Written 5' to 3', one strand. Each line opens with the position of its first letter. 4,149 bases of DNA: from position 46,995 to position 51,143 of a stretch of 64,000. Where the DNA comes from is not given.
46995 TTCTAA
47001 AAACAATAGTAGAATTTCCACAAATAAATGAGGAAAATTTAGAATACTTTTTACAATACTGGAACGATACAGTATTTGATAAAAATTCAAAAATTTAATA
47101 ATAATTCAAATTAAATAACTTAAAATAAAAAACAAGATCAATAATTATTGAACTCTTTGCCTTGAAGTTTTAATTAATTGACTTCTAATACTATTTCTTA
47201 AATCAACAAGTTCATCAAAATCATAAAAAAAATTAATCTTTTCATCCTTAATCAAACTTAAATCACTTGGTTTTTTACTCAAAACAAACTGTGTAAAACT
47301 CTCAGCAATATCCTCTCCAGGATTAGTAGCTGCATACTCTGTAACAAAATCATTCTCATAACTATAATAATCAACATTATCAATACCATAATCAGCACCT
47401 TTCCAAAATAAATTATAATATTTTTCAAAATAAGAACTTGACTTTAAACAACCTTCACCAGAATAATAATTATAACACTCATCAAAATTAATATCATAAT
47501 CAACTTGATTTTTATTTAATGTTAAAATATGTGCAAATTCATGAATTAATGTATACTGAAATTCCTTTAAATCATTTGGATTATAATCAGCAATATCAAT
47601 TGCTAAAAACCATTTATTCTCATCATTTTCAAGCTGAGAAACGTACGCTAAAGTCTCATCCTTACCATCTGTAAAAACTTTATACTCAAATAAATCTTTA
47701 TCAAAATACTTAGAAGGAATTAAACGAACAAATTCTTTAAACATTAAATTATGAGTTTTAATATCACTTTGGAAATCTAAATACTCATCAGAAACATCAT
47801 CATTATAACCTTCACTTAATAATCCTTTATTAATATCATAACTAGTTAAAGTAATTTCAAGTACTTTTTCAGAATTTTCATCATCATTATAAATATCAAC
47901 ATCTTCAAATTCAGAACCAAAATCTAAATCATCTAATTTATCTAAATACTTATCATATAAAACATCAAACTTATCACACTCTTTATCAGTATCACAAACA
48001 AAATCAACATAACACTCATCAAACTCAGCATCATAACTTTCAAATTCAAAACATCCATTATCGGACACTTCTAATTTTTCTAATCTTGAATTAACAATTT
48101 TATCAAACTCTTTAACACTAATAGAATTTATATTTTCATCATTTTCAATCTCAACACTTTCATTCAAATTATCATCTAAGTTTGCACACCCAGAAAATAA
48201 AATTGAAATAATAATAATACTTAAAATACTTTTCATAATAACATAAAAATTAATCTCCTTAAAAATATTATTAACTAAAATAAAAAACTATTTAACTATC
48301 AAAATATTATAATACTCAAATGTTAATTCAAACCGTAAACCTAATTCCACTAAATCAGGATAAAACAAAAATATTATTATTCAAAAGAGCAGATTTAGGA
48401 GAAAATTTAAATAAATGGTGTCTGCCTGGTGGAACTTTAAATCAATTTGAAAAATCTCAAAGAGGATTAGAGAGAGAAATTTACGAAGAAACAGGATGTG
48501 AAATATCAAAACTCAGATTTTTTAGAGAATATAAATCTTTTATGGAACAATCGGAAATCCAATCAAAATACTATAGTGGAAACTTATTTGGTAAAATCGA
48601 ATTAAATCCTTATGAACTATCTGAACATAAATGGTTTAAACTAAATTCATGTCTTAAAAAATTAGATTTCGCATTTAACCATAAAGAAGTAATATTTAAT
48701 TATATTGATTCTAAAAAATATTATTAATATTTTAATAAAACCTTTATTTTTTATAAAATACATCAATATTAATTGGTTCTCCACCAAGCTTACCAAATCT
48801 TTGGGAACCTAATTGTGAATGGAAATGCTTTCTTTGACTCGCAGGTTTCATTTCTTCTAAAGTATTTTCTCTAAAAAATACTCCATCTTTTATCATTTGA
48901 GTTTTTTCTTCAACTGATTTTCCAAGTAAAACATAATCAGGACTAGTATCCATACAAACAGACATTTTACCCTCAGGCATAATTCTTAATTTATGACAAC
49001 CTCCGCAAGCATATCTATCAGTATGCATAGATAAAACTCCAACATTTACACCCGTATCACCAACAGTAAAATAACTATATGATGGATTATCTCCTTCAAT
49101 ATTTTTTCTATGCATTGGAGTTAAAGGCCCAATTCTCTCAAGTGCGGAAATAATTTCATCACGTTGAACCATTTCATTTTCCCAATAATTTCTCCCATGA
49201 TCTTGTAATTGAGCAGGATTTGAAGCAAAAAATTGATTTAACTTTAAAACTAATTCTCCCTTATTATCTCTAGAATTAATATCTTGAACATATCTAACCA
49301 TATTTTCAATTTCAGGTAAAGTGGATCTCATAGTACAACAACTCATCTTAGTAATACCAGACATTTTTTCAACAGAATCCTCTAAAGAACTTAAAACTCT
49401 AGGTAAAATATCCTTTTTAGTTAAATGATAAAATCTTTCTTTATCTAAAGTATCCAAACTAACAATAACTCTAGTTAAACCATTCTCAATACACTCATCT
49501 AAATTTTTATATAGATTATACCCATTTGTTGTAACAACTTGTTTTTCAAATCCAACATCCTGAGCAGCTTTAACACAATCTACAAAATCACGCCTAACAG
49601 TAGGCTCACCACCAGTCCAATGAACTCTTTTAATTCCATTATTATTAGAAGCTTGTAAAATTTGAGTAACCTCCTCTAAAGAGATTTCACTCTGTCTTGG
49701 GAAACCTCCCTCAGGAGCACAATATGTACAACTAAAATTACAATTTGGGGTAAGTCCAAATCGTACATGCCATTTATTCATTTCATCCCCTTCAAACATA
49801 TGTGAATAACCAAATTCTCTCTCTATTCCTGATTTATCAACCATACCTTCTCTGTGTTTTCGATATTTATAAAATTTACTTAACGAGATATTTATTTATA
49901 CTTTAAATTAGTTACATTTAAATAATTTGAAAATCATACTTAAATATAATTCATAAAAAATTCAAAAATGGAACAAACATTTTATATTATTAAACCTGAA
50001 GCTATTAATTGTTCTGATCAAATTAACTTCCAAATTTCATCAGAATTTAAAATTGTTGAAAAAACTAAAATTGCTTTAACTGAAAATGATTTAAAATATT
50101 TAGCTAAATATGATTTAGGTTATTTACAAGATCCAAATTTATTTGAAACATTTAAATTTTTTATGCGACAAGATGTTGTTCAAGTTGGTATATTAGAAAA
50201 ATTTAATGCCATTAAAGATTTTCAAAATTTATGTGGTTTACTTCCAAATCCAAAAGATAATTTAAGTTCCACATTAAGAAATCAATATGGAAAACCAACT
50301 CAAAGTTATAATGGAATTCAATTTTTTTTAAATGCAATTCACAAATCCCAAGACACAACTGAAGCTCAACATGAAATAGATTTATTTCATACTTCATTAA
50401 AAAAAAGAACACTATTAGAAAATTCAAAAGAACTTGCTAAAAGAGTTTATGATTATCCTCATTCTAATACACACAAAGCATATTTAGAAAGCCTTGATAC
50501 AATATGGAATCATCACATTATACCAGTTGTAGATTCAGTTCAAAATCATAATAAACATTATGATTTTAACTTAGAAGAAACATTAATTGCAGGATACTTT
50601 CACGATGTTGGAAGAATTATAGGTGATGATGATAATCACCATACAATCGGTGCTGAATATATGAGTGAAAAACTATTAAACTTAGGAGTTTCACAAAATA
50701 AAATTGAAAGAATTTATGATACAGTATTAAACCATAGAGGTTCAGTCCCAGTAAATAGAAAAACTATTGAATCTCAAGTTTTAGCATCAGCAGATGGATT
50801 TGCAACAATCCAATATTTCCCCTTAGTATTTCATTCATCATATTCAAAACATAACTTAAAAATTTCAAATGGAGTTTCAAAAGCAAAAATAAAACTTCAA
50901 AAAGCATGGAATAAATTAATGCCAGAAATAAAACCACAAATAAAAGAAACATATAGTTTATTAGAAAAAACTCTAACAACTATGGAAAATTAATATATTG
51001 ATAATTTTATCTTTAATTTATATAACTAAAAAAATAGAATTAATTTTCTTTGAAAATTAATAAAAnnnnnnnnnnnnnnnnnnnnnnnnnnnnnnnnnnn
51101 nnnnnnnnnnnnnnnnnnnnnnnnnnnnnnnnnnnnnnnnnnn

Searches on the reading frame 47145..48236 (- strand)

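Call 54: search_protein_families(library=pfam, proteins=[window:47145-48236:-], max_evalue=0.00001)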
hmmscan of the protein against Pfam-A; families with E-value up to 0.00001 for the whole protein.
window:47145-48236:- (363 aa): 1 family
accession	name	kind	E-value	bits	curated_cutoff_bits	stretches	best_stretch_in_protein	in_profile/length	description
PF15890.11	Peptidase_Mx1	-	1e-06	28.8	25.6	1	217-322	112-197/240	Putative zinc-binding metallo-peptidase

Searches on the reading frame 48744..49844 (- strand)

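Call 53: search_protein_families(library=pfam, proteins=[window:48744-49844:-], max_evalue=0.00001)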
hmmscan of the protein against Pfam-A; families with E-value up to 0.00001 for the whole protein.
window:48744-49844:- (366 aa): 3 families
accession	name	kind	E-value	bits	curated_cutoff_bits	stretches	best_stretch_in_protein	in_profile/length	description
PF04055.27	Radical_SAM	-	3.7e-21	76.4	29.5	1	31-166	3-145/166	Radical SAM superfamily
PF06463.18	Mob_synth_C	-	1.4e-08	35.2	37.4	1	215-311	12-102/128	Molybdenum Cofactor Synthesis C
PF13353.11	Fer4_12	-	2.4e-06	28.3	22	1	34-117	14-100/137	4Fe-4S single cluster domain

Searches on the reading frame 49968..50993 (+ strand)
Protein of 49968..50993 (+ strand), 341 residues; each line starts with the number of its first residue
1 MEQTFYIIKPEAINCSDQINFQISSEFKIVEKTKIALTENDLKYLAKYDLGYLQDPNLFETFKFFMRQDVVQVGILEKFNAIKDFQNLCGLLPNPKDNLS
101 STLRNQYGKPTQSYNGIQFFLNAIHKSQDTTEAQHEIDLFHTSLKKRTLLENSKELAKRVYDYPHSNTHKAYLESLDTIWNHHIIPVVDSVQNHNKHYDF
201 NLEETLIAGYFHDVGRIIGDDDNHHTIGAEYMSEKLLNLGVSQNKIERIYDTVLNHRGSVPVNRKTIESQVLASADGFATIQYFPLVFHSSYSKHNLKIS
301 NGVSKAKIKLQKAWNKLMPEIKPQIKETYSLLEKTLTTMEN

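Call 54: search_protein_families(library=pfam, proteins=[window:49968-50993:+], max_evalue=0.00001)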
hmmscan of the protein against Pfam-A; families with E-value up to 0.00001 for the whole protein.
window:49968-50993:+ (341 aa): 2 families
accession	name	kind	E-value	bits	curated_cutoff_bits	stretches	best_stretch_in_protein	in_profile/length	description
PF00334.24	NDK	-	8.4e-15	55.3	27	1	2-142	1-131/135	Nucleoside diphosphate kinase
PF01966.28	HD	-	1.2e-08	35.7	22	1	183-279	4-114/116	HD domain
